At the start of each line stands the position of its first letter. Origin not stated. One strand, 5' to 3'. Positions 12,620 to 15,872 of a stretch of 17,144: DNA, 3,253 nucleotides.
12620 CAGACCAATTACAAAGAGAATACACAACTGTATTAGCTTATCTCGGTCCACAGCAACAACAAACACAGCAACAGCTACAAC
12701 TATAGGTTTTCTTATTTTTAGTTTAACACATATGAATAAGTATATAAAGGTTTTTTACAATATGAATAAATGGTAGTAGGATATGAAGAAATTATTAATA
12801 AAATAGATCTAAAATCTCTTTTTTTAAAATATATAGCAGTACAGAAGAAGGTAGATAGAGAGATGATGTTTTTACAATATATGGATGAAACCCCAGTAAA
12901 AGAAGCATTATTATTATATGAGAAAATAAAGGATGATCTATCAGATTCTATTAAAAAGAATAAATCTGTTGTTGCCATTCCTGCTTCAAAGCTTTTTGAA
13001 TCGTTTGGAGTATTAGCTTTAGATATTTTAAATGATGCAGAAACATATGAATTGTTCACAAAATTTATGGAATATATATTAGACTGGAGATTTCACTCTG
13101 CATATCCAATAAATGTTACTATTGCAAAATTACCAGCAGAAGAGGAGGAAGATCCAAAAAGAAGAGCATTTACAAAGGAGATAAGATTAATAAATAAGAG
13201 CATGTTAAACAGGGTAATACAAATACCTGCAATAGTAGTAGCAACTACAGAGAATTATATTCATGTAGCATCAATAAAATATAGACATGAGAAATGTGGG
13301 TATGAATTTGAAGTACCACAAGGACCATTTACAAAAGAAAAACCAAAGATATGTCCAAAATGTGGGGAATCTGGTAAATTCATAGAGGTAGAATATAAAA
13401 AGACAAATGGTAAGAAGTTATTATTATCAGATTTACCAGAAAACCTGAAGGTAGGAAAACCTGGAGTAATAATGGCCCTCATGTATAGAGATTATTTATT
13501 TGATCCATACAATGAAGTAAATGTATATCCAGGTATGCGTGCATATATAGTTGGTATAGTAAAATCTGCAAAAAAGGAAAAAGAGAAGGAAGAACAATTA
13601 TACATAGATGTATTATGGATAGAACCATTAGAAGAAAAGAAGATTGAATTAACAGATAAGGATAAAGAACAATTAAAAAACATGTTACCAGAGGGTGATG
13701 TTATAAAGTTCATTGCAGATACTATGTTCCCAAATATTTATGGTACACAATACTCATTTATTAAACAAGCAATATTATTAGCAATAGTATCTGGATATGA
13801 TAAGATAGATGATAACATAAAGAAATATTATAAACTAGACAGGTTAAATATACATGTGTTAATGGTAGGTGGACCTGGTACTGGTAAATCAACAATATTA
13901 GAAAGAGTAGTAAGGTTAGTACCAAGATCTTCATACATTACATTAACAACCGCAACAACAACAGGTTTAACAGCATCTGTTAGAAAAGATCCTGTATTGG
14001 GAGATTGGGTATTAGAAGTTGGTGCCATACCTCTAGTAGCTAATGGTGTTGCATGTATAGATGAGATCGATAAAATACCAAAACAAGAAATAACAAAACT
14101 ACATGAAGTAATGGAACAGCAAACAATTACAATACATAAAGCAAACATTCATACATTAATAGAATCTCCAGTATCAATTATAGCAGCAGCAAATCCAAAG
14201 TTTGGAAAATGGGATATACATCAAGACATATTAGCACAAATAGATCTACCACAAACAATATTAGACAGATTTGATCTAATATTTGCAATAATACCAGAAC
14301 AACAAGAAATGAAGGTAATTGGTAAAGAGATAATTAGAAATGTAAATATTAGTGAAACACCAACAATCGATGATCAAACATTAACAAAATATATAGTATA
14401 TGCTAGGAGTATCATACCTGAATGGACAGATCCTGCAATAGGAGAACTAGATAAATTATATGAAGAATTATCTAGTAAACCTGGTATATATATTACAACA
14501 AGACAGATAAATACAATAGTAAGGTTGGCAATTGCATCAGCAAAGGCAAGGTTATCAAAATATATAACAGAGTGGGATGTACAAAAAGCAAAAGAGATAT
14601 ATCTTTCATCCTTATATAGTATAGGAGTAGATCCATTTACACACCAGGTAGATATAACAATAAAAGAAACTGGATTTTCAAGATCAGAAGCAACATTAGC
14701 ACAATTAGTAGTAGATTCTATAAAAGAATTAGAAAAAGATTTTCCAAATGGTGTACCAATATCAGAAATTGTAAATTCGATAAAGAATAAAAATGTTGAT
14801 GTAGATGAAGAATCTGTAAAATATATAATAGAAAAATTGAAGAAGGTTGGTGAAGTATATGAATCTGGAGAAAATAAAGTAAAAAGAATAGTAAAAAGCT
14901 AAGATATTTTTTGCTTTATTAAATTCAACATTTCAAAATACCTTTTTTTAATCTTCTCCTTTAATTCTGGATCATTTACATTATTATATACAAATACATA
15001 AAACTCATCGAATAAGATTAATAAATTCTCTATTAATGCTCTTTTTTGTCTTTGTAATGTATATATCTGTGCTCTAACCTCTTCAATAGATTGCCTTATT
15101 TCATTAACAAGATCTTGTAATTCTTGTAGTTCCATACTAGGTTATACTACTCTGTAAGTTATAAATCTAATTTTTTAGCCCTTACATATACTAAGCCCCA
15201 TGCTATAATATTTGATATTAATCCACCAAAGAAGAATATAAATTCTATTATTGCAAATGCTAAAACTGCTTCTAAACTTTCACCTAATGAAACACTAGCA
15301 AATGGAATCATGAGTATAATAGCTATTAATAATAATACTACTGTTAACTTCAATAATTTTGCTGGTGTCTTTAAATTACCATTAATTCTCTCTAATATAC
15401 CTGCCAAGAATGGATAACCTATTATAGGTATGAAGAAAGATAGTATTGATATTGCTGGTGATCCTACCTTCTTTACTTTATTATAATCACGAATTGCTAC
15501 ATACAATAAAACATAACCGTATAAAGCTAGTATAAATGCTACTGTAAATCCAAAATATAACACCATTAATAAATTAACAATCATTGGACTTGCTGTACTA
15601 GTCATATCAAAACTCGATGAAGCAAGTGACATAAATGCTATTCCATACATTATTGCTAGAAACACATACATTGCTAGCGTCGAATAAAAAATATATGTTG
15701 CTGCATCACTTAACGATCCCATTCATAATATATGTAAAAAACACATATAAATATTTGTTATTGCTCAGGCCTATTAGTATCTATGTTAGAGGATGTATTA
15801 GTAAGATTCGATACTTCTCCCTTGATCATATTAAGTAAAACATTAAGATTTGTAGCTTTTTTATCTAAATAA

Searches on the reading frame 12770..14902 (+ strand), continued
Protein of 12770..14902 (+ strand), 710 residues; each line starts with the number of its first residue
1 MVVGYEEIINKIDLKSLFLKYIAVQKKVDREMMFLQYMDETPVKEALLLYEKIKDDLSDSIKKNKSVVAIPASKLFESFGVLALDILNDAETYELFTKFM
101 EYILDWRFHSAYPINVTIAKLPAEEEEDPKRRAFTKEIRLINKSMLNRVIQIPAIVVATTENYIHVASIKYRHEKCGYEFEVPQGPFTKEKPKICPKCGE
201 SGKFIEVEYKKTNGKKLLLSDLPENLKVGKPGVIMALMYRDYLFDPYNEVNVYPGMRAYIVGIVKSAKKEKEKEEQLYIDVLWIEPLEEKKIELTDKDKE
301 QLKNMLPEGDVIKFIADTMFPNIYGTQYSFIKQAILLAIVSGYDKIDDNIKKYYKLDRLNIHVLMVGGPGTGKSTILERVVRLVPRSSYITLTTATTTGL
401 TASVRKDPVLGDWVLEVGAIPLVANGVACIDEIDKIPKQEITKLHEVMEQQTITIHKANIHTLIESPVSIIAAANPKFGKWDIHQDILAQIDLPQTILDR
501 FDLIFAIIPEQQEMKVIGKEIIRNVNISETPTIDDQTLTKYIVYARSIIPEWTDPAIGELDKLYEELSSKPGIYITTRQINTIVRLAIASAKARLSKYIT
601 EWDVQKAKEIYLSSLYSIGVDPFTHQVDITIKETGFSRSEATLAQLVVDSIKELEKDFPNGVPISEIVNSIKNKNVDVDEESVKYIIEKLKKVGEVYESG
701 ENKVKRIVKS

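Call 80: find_encoding_contigs(protein=P0139, flank=10000)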
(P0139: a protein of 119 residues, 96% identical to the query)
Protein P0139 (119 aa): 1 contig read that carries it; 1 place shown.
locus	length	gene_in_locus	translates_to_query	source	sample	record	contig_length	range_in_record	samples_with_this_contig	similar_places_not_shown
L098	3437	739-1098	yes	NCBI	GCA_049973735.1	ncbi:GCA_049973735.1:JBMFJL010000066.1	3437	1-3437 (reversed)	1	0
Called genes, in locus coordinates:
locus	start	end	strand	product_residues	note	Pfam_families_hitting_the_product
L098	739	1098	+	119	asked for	-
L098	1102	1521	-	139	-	-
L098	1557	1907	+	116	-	-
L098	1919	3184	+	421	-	PF00534:Glycos_transf_1, PF13692:Glyco_trans_1_4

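Call 81: find_encoding_contigs(protein=P0140, flank=10000)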
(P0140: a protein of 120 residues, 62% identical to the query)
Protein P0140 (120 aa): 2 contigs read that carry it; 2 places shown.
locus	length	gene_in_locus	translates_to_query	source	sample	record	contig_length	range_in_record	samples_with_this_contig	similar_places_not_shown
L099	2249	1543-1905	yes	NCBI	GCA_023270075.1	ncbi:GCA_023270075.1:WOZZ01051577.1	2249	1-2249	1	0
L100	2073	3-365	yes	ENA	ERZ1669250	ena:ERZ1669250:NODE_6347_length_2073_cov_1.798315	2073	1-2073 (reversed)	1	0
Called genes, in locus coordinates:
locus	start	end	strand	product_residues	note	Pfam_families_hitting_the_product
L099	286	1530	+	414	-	PF13641:Glyco_tranf_2_3, PF00535:Glycos_transf_2, PF13632:Glyco_trans_2_3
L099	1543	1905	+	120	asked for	-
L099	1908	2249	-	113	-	?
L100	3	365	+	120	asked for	?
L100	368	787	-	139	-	-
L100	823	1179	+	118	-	-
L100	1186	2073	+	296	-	?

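Call 90: search_protein_families(library=pfam, proteins=[L090:12439-12660:-, L088:16805-16969:-], max_evalue=0.05)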
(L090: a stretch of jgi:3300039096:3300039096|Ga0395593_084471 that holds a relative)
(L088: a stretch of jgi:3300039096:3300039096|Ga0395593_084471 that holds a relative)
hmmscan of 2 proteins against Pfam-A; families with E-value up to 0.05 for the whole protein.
L090:12439-12660:- (73 aa): 1 family
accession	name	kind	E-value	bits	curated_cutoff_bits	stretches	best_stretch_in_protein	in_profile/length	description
PF11505.13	DUF3216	-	0.018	15.7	25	1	39-72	52-85/91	Protein of unknown function (DUF3216)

L088:16805-16969:- (54 aa): 0 families

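Call 94: list_cluster_members(proteins=[P0139, L088:12980-13345:-, L089:12989-13354:-, L088:12393-12944:-, L091:107-658:+])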
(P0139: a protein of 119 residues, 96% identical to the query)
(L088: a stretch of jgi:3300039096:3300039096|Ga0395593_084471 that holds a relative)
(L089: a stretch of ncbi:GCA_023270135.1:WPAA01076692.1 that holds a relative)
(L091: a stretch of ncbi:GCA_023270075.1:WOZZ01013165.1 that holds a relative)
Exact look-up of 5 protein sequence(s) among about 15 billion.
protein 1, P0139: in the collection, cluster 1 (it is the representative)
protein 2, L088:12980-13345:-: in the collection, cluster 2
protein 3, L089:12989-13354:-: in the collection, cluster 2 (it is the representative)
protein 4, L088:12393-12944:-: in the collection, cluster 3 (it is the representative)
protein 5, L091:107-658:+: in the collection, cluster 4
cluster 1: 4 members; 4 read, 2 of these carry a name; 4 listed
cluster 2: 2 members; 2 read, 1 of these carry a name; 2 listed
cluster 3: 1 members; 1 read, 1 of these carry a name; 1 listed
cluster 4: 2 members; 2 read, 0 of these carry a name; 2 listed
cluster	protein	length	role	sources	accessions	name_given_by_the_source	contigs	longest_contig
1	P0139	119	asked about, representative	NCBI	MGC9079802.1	MAG: hypothetical protein ACP5G1_03640 [Nanopusillaceae archaeon]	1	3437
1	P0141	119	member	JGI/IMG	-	hypothetical protein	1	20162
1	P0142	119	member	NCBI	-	-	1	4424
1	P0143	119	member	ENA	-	-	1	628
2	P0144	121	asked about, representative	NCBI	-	-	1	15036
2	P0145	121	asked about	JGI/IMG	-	predicted nuclease with TOPRIM domain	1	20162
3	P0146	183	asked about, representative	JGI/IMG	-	hypothetical protein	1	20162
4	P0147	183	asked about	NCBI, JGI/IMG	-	-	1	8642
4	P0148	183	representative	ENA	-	-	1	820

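Call 95: find_encoding_contigs(protein=P0142, flank=10000)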
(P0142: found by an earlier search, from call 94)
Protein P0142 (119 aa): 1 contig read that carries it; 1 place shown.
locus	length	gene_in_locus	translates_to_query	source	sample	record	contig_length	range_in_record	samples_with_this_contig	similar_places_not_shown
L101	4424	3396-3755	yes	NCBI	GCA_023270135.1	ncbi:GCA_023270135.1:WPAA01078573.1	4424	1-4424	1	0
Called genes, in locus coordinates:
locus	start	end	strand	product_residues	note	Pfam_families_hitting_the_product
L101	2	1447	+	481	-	?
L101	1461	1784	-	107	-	-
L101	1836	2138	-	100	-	-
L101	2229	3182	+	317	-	-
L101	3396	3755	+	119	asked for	-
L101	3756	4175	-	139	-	-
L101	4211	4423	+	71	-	?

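Call 97: search_protein_families(library=pfam, proteins=[L101:2-1447:+, L101:1461-1784:-, L101:1836-2138:-, L101:2229-3182:+], max_evalue=0.01)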
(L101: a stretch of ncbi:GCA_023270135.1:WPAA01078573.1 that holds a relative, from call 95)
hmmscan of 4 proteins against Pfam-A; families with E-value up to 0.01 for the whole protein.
L101:2-1447:+ (481 aa): 5 families
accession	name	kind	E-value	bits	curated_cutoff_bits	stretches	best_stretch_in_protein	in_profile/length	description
PF00534.26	Glycos_transf_1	-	2.4e-24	86.2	26.4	1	289-456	5-169/172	Glycosyl transferases group 1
PF13692.12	Glyco_trans_1_4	-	1.5e-15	58.1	27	1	300-443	2-141/142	Glycosyl transferases group 1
PF09754.15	PAC2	-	3.9e-08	33.8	25.8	1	11-114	117-213/215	PAC2 family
PF13524.12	Glyco_trans_1_2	-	0.00034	21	25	1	322-467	7-135/144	Glycosyl transferase-like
PF20706.3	GT4-conflict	-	0.0046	16.4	26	1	359-406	261-309/385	Family 4 Glycosyltransferase in conflict systems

L101:1461-1784:- (107 aa): 2 families
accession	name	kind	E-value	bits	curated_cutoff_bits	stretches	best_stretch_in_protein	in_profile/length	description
PF11363.13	DUF3164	-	0.0057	16.7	23.7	1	16-71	12-67/194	Protein of unknown function (DUF3164)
PF06850.17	PHB_depo_C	-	0.0087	16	27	0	58-106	62-110/203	PHB de-polymerase C-terminus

L101:1836-2138:- (100 aa): 0 families

L101:2229-3182:+ (317 aa): 0 families

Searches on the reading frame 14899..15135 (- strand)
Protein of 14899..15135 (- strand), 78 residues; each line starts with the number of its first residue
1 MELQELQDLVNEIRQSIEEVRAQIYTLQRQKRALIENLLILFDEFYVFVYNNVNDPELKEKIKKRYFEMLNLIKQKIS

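Call 6: search_protein_families(library=pfam, proteins=[window:14899-15135:-], max_evalue=0.01)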
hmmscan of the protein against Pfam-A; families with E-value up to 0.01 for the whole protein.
window:14899-15135:- (78 aa): 2 families
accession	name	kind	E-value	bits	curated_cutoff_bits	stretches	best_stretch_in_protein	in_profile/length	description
PF05837.17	CENP-H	-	0.0072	16.6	29.9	1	2-64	97-158/202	Centromere protein H (CENP-H)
PF01991.23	vATP-synt_E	-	0.0075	16.1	24.2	1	6-71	74-139/199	ATP synthase (E/31 kDa) subunit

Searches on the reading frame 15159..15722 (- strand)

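Call 6: search_protein_families(library=pfam, proteins=[window:15159-15722:-], max_evalue=0.01)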
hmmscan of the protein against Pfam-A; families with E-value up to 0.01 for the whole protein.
window:15159-15722:- (187 aa): 0 families

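Call 35: search_protein_families(library=pfam, proteins=[L088:14322-14681:+, L088:14685-15104:-, L088:15140-15490:+, L088:15502-16767:+, L090:11067-11723:-, L090:11790-12449:+, L090:12768-13355:+], max_evalue=0.05)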
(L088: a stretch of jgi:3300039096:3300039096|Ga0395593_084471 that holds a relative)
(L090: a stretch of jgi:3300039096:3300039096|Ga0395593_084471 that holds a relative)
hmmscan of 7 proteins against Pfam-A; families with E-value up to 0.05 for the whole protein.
L088:14322-14681:+ (119 aa): 0 families

L088:14685-15104:- (139 aa): 0 families

L088:15140-15490:+ (116 aa): 0 families

L088:15502-16767:+ (421 aa): 5 families
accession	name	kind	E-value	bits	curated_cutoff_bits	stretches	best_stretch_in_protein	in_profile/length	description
PF00534.26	Glycos_transf_1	-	4.4e-24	85.4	26.4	1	229-394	5-167/172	Glycosyl transferases group 1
PF13692.12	Glyco_trans_1_4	-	3.3e-16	60.3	27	1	240-383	2-141/142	Glycosyl transferases group 1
PF13524.12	Glyco_trans_1_2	-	0.00027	21.3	25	1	262-406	7-134/144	Glycosyl transferase-like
PF19200.6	MupG_N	-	0.0015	18.5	24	0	48-100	11-66/237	6-phospho-N-acetylmuramidase, N-terminal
PF20706.3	GT4-conflict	-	0.0033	16.9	26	1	267-346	229-309/385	Family 4 Glycosyltransferase in conflict systems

L090:11067-11723:- (218 aa): 0 families

L090:11790-12449:+ (219 aa): 0 families

L090:12768-13355:+ (195 aa): 1 family
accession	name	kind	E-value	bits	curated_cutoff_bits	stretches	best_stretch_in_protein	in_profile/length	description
PF20829.2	Acr30-35_AcrF1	-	0.0054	17.4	30.5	1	84-112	1-29/78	Anti-CRISPR protein Acr30-35/AcrF1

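Call 36: search_protein_families(library=ncbifam, proteins=[window:15159-15722:-, L088:14322-14681:+], max_evalue=0.05)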
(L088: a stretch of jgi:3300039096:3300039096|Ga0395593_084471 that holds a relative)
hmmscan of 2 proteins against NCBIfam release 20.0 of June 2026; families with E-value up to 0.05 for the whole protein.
window:15159-15722:- (187 aa): 0 families

L088:14322-14681:+ (119 aa): 0 families

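Call 90: search_protein_families(library=pfam, proteins=[L090:12439-12660:-, L088:16805-16969:-], max_evalue=0.05)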
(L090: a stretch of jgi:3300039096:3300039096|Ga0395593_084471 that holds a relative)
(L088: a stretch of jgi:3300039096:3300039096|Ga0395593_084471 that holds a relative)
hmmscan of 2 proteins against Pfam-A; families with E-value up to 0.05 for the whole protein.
L090:12439-12660:- (73 aa): 1 family
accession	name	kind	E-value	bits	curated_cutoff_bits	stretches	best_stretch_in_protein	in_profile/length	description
PF11505.13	DUF3216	-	0.018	15.7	25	1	39-72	52-85/91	Protein of unknown function (DUF3216)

L088:16805-16969:- (54 aa): 0 families

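Call 97: search_protein_families(library=pfam, proteins=[L101:2-1447:+, L101:1461-1784:-, L101:1836-2138:-, L101:2229-3182:+], max_evalue=0.01)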
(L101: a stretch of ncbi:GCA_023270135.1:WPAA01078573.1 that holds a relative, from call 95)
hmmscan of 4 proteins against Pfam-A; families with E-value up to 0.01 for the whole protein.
L101:2-1447:+ (481 aa): 5 families
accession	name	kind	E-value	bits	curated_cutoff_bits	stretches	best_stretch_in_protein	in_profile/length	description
PF00534.26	Glycos_transf_1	-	2.4e-24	86.2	26.4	1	289-456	5-169/172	Glycosyl transferases group 1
PF13692.12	Glyco_trans_1_4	-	1.5e-15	58.1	27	1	300-443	2-141/142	Glycosyl transferases group 1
PF09754.15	PAC2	-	3.9e-08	33.8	25.8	1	11-114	117-213/215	PAC2 family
PF13524.12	Glyco_trans_1_2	-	0.00034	21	25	1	322-467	7-135/144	Glycosyl transferase-like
PF20706.3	GT4-conflict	-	0.0046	16.4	26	1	359-406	261-309/385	Family 4 Glycosyltransferase in conflict systems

L101:1461-1784:- (107 aa): 2 families
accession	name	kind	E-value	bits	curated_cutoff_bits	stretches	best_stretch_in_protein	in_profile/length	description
PF11363.13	DUF3164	-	0.0057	16.7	23.7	1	16-71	12-67/194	Protein of unknown function (DUF3164)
PF06850.17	PHB_depo_C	-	0.0087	16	27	0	58-106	62-110/203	PHB de-polymerase C-terminus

L101:1836-2138:- (100 aa): 0 families

L101:2229-3182:+ (317 aa): 0 families
